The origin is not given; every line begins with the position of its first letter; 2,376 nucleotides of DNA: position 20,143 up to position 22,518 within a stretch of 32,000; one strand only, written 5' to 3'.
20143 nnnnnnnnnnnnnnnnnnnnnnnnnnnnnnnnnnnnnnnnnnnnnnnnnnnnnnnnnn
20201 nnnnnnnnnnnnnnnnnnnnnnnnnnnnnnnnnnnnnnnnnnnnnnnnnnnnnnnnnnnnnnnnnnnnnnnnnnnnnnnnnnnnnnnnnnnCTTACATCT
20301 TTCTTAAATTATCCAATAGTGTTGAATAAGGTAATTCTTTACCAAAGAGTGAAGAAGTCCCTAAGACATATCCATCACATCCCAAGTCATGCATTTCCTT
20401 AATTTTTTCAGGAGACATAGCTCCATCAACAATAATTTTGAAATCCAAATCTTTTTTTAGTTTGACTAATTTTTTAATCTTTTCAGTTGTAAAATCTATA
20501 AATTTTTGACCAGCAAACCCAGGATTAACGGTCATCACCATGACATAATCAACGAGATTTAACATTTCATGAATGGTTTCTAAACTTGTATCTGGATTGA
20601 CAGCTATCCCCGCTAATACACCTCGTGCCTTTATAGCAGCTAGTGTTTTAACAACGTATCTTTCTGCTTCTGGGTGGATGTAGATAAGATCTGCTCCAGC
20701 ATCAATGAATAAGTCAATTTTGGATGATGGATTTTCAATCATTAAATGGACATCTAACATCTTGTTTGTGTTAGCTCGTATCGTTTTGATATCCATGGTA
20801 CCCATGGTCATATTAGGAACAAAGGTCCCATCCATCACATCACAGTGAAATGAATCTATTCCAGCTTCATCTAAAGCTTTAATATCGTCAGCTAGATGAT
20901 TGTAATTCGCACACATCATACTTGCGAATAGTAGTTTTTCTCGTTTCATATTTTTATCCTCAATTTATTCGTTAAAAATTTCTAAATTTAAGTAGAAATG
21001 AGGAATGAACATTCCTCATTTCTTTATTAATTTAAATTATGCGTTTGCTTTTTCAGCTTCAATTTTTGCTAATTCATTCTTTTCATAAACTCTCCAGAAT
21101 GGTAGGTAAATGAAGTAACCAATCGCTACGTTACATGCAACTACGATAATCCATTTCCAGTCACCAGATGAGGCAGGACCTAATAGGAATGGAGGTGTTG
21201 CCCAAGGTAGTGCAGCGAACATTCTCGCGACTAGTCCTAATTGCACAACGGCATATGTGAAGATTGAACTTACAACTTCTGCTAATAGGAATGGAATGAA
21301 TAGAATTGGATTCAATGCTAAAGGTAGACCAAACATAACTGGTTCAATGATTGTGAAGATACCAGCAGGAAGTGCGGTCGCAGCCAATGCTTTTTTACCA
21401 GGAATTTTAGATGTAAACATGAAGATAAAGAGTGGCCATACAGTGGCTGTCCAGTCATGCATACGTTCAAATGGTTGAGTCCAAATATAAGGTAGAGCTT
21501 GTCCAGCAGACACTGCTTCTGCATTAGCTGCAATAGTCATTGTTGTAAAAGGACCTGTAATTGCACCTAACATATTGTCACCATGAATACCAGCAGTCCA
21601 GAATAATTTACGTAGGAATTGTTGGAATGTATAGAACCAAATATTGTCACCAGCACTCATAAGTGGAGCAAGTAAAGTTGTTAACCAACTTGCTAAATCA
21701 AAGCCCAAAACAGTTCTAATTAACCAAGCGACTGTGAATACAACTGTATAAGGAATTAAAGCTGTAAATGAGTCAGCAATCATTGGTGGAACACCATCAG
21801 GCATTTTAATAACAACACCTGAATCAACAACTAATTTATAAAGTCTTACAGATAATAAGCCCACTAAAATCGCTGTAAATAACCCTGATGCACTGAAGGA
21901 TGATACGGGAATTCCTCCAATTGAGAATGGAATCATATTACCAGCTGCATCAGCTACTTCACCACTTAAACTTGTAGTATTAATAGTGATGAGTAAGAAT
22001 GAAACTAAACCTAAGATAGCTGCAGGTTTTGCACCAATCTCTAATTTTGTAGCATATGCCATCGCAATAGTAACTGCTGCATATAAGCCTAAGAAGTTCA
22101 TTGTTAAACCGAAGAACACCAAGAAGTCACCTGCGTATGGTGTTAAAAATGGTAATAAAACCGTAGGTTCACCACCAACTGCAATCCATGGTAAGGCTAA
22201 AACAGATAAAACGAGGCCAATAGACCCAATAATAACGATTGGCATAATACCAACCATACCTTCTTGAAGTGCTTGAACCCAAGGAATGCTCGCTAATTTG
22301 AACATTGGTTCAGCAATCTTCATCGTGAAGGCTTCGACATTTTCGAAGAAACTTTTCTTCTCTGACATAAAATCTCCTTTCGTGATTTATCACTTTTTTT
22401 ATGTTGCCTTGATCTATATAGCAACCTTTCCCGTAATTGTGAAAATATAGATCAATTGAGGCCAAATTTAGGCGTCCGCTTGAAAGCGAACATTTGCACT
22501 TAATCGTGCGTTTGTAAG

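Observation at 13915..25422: RpiR-linked PTS/GH1 island whose enzyme set does not add up to any pathway I know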

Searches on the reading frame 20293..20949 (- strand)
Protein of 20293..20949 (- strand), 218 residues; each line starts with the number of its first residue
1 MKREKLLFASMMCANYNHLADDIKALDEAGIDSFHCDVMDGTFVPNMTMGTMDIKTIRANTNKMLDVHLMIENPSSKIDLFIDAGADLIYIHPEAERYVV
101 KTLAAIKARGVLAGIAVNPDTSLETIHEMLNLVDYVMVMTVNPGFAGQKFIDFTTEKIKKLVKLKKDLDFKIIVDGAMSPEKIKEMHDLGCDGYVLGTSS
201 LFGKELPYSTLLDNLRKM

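Call 3: search_protein_families(library=pfam, proteins=[window:20293-20949:-], max_evalue=0.01)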
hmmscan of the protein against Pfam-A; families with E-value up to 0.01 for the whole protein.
window:20293-20949:- (218 aa): 2 families
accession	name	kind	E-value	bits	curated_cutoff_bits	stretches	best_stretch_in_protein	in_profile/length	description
PF00834.25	Ribul_P_3_epim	-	2.2e-59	200.6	21.1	1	9-198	4-195/198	Ribulose-phosphate 3 epimerase family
PF04055.27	Radical_SAM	-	0.0026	18.4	29.5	0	124-197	35-108/166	Radical SAM superfamily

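Call 4: search_protein_families(library=ncbifam, proteins=[window:20293-20949:-], max_evalue=0.01)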
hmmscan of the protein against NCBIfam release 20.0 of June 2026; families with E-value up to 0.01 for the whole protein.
window:20293-20949:- (218 aa): 7 families
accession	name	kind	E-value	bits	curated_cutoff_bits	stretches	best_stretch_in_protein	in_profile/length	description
TIGR01163.1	rpe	equivalog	3.1e-64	216.2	212.6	1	9-210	4-205/211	ribulose-phosphate 3-epimerase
NF004076.0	PRK05581.1-4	subfamily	5.8e-59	199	165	1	4-199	4-201/221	ribulose-phosphate 3-epimerase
NF007266.0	PRK09722.1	equivalog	9e-55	185.6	271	1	8-205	6-205/230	D-allulose 6-phosphate 3-epimerase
NF005944.0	PRK08005.1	equivalog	2.7e-28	98.6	376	1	6-197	2-191/210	ribulose-phosphate 3 epimerase family protein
NF005986.0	PRK08091.1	equivalog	7.7e-25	88.2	264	1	9-204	17-213/229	ribulose-phosphate 3-epimerase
NF010658.0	PRK14057.1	equivalog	3.7e-14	52.8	530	1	24-202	39-225/254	epimerase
NF006791.0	PRK09295.1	equivalog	0.0063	15.6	661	1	81-203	109-229/406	cysteine desulfurase SufS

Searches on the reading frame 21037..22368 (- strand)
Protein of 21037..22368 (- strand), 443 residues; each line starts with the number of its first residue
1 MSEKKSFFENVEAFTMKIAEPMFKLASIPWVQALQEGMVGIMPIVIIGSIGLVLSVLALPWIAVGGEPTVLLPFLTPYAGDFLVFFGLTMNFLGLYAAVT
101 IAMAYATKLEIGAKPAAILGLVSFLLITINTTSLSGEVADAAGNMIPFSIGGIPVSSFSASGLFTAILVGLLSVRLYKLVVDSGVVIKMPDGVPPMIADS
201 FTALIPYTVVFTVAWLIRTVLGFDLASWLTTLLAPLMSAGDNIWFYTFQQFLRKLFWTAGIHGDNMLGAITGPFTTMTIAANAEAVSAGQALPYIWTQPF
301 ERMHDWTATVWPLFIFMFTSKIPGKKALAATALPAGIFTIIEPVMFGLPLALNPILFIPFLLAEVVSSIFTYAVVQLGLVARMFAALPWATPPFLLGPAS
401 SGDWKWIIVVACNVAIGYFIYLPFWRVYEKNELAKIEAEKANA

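Call 3: search_protein_families(library=pfam, proteins=[window:21037-22368:-], max_evalue=0.01)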
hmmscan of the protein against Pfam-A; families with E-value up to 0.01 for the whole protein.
window:21037-22368:- (443 aa): 1 family
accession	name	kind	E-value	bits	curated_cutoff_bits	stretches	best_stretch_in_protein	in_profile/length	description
PF02378.23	PTS_EIIC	-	1.5e-34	120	30.7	1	36-363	2-318/319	Phosphotransferase system, EIIC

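Call 4: search_protein_families(library=ncbifam, proteins=[window:21037-22368:-], max_evalue=0.01)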
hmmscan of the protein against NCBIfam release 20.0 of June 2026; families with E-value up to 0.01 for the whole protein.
window:21037-22368:- (443 aa): 5 families
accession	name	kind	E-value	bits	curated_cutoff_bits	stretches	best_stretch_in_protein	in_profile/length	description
TIGR00359.1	cello_pts_IIC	equivalog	9.6e-76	255.5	434.45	1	24-435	7-421/424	PTS cellobiose transporter subunit IIC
TIGR00410.1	lacE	subfamily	9.6e-76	255.5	236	1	24-435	7-421/424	PTS system, lactose/cellobiose family IIC component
NF007157.0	PRK09592.1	equivalog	9.5e-51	173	503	1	5-441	5-448/451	PTS cellobiose transporter subunit IIC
TIGR00394.1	lac_pts_IIC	equivalog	5.3e-47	160.9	614.4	1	21-434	3-408/412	lactose-specific PTS transporter subunit EIIC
NF007634.0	PRK10297.1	equivalog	1.6e-29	102.8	760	1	89-439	90-440/452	PTS N,N'-diacetylchitobiose transporter subunit IIC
